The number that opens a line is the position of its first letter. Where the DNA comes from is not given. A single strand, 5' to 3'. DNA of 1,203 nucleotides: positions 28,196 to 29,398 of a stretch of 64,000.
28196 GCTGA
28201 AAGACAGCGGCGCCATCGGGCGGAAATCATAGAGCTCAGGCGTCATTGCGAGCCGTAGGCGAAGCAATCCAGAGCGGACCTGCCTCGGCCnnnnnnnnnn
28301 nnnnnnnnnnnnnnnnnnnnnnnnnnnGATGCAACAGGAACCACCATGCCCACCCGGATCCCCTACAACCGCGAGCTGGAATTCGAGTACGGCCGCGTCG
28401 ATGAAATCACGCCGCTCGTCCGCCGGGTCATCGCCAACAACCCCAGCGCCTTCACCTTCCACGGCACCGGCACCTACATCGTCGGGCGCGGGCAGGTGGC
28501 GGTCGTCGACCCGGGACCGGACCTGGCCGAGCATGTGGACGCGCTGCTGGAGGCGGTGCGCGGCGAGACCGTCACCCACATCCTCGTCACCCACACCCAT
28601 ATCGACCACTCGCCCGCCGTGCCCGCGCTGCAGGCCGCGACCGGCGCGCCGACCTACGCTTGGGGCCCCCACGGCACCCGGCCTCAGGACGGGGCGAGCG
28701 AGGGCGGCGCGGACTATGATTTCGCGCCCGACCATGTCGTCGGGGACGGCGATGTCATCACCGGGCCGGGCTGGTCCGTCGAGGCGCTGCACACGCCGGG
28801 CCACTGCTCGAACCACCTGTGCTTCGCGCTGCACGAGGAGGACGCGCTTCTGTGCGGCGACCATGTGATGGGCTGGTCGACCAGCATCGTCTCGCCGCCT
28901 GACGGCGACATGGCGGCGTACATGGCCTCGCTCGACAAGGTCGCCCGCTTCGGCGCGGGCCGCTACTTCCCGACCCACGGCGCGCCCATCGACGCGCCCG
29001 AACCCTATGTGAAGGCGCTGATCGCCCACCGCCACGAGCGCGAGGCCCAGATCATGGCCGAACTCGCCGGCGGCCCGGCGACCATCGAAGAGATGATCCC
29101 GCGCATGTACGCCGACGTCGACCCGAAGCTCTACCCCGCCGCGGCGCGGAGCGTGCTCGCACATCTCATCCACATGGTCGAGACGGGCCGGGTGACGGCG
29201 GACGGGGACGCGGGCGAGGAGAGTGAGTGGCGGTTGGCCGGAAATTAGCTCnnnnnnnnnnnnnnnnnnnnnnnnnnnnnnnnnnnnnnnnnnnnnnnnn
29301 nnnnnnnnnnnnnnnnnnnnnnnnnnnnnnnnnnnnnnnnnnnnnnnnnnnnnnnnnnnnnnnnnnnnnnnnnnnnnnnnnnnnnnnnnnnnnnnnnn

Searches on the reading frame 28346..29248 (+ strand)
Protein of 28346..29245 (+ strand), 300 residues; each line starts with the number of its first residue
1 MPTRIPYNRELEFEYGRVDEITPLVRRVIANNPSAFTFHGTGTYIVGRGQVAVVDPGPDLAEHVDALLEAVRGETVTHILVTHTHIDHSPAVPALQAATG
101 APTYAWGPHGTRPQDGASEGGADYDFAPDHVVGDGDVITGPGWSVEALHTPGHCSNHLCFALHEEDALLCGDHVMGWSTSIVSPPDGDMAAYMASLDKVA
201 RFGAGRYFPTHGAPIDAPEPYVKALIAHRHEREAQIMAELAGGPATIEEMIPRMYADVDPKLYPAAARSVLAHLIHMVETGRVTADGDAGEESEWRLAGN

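Call 10: find_related_loci(query=window:28346-29245:+, collection=genome_contigs, flank=10000)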
Query window:28346-29245:+ (300 aa) in genome_contigs; peptide patterns used: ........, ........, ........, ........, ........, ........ (x = any residue, [..] = any of these).
598 stretches matched a pattern (row limit reached: there are more); 405 encode a relative of the query (tblastn E <= 1e-3); the best 80 are kept; 80 distinct loci.
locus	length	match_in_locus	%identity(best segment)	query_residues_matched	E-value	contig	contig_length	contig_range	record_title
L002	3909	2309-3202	93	1-298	0e+0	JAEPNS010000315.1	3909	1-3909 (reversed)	MAG: Alphaproteobacteria bacterium isolate HXMU1420-4 NODE_315_length_3909_cov_3.296973, whole genome shotgun sequence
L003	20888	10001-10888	92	1-296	0e+0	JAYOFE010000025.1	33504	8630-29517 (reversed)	MAG: Alphaproteobacteria bacterium isolate 139551_S153_metabat_bins_sspec.tsv.071 NODE_1237_length_33504_cov_68.547251,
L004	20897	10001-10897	90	1-299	0e+0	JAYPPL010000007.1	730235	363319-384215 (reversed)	MAG: Alphaproteobacteria bacterium isolate SD3109_NP_metabat_bins_2.tsv.138 contig_4094_pilon, whole genome shotgun sequ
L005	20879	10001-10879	85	3-300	3e-171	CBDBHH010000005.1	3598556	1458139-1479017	MAG: Alphaproteobacteria bacterium isolate bcc394d7-c654-44df-b0f3-7ba1a8824e42 genome assembly, contig: contig_5, whole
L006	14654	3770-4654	84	1-300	4e-170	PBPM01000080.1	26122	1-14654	MAG: Rhodospirillaceae bacterium isolate RS361 TaraRedSea_contig_43290, whole genome shotgun sequence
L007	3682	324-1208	84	1-300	4e-177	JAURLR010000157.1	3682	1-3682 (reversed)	MAG: Alphaproteobacteria bacterium isolate SFB_Oligo_Co_136 k141_2224060, whole genome shotgun sequence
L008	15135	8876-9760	84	3-297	8e-170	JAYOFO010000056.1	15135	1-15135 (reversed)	MAG: Rhodospirillaceae bacterium isolate 139551_S153_metabat_bins_2.tsv.032 NODE_4150_length_15135_cov_30.347016, whole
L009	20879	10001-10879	84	1-298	1e-169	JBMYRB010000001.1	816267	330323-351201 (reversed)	MAG: Alphaproteobacteria bacterium isolate ME_XS_2303_bin_7 ME_XS_2303_bin_7_0, whole genome shotgun sequence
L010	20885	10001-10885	83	1-300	1e-168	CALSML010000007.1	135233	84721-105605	MAG: uncultured Alphaproteobacteria bacterium isolate A_MB178 genome assembly, contig: contig_14092_A_MB178, whole genom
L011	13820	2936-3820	83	1-300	2e-167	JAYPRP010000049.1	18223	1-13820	MAG: Rhodospirillaceae bacterium isolate SD3107_S37.maxbin.038_sub NODE_784_length_18223_cov_8.38256, whole genome shotg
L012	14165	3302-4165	82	1-288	1e-156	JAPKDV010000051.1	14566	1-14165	MAG: Alphaproteobacteria bacterium isolate ANT-99 NODE_3609_length_14566_cov_7.132107, whole genome shotgun sequence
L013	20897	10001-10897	67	1-299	9e-129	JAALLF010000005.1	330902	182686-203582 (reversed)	MAG: Alphaproteobacteria bacterium isolate MH2_Bin57 NODE_10_length_330902_cov_16.198726, whole genome shotgun sequence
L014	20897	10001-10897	65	1-297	2e-126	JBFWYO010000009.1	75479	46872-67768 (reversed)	MAG: Alphaproteobacteria bacterium isolate CA_2019_TPBS_166 NODE_2564_length_75479_cov_5.291605_TPBS, whole genome shotg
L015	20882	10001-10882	64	5-299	3e-122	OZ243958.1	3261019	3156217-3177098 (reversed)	MAG: Alphaproteobacteria bacterium isolate 2e7a10f6-f36c-43d1-a3df-2601a6acf5df genome assembly, chromosome: 1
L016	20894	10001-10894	58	1-298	2e-120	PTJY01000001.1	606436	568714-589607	MAG: Alphaproteobacteria bacterium MarineAlpha12_Bin1 CFH42_1, whole genome shotgun sequence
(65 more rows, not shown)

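Call 39: search_protein_families(library=pfam, proteins=[L005:11718-12671:-, L008:10552-12300:-, window:28346-29248:+], max_evalue=0.01)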
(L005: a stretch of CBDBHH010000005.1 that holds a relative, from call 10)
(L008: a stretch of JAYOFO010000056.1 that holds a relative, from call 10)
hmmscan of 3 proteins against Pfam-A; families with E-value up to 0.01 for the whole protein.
L005:11718-12671:- (317 aa): 2 families
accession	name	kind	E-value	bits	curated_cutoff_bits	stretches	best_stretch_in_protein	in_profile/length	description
PF12762.13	DDE_Tnp_IS1595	-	1.3e-41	142.6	27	1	144-288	3-153/153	ISXO2-like transposase domain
PF12760.12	Zn_ribbon_IS1595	-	2.1e-08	34.4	25.4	1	24-69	1-44/46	Transposase zinc-ribbon domain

L008:10552-12300:- (582 aa): 2 families
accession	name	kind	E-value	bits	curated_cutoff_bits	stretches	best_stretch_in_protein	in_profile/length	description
PF02129.25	Peptidase_S15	-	1.3e-42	146.8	23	1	23-306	1-260/262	X-Pro dipeptidyl-peptidase (S15 family)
PF08530.16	PepX_C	-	5.5e-38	131.5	22.5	1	332-523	1-182/217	X-Pro dipeptidyl-peptidase C-terminal non-catalytic domain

window:28346-29248:+ (300 aa): 3 families
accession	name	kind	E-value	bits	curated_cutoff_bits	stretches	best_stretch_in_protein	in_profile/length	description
PF00753.33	Lactamase_B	-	1.2e-23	84.6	22.7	1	43-211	9-196/196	Metallo-beta-lactamase superfamily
PF17778.7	BLACT_WH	-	3.5e-13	49.7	22.8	1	246-288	1-43/46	Beta-lactamase associated winged helix domain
PF12706.13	Lactamase_B_2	-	1.9e-05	24.8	27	1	53-113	4-68/200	Beta-lactamase superfamily domain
